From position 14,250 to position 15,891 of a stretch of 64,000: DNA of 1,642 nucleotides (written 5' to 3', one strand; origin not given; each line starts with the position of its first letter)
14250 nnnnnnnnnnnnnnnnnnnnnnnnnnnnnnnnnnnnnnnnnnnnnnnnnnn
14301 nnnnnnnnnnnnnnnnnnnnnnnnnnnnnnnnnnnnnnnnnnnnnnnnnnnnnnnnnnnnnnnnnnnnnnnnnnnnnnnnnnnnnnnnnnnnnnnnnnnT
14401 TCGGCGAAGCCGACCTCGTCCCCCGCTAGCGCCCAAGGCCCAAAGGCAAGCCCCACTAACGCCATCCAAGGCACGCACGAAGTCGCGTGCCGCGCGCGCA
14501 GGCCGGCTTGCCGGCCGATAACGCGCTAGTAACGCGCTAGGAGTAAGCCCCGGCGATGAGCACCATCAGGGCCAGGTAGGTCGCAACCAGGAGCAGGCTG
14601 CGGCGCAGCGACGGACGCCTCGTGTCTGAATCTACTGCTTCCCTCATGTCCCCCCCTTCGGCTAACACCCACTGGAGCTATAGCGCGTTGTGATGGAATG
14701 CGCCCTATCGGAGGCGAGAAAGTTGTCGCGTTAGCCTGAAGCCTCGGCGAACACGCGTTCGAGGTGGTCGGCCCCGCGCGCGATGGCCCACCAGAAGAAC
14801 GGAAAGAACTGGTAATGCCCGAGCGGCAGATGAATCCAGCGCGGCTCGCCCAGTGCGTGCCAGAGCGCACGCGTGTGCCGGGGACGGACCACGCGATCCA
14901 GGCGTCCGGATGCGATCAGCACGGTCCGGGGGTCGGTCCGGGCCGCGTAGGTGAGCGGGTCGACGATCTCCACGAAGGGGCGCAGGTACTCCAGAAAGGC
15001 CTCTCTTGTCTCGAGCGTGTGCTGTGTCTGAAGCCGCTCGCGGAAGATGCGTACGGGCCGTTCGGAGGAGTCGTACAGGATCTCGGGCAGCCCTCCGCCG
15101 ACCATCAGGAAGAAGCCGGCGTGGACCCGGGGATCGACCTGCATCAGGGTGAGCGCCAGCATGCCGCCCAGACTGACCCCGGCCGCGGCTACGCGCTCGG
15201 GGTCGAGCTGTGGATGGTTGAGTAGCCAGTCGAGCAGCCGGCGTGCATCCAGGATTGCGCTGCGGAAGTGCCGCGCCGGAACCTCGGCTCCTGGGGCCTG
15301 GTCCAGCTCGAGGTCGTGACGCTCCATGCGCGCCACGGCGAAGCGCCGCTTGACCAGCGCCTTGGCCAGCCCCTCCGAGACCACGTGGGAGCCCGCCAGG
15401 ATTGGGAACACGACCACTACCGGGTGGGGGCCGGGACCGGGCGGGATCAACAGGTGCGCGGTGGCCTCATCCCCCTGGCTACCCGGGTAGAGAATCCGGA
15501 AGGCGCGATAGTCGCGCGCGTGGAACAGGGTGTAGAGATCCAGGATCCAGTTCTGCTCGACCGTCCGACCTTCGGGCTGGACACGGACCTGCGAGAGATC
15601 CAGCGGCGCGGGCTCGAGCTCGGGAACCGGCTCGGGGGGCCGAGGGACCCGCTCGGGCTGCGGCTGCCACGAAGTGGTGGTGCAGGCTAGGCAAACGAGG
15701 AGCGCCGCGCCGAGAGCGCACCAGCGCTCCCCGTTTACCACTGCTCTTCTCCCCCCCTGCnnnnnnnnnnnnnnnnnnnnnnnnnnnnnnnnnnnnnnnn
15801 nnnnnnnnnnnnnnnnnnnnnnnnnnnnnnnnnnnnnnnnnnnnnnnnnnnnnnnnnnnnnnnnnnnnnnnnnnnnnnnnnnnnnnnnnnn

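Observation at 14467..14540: Distant inverted copy of the 64-bp element shows compensatory stem changes and conserved linkers and loop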

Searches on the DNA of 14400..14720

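Call 44: search_rna_families(source=window, start=14400, end=14720, threshold=evalue, max_evalue=10)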
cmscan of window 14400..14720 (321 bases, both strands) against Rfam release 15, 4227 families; matches with E-value up to 10: 0.
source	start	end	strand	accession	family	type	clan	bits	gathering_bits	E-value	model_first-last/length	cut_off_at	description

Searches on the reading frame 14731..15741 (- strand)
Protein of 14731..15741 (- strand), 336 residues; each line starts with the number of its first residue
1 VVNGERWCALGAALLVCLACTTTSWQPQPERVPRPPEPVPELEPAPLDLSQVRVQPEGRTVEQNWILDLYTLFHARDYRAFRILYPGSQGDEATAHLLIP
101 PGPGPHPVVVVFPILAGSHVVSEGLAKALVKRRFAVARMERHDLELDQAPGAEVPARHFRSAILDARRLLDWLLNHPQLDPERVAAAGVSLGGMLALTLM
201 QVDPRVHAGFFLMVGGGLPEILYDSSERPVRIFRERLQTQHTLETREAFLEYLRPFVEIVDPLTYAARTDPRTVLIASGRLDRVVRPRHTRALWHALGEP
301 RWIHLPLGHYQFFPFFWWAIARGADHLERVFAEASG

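Call 55: search_protein_families(library=pfam, proteins=[window:14731-15741:-], max_evalue=0.01)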
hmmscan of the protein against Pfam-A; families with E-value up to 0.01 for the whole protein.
window:14731-15741:- (336 aa): 8 families
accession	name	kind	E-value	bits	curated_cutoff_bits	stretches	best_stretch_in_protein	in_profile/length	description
PF05448.18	AXE1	-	7.6e-08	31.9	21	1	158-207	152-201/321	Acetyl xylan esterase (AXE1)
PF20434.5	BD-FAE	-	1.2e-05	25.4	26.8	0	126-198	40-105/215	BD-FAE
PF00326.27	Peptidase_S9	-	2.6e-05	24.3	22.6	1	169-297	51-170/213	Prolyl oligopeptidase family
PF07859.19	Abhydrolase_3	-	3e-05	24.3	25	1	155-201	41-90/210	alpha/beta hydrolase fold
PF00561.26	Abhydrolase_1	-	0.00011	22.4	25.8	1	107-207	1-95/245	alpha/beta hydrolase fold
PF12146.15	Hydrolase_4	-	0.00039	20.2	27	0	106-212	4-106/239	Serine aminopeptidase, S33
PF02129.25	Peptidase_S15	-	0.0018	18.4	23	0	161-204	75-117/262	X-Pro dipeptidyl-peptidase (S15 family)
PF01738.24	DLH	-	0.0079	16.2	21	0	95-208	3-123/217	Dienelactone hydrolase family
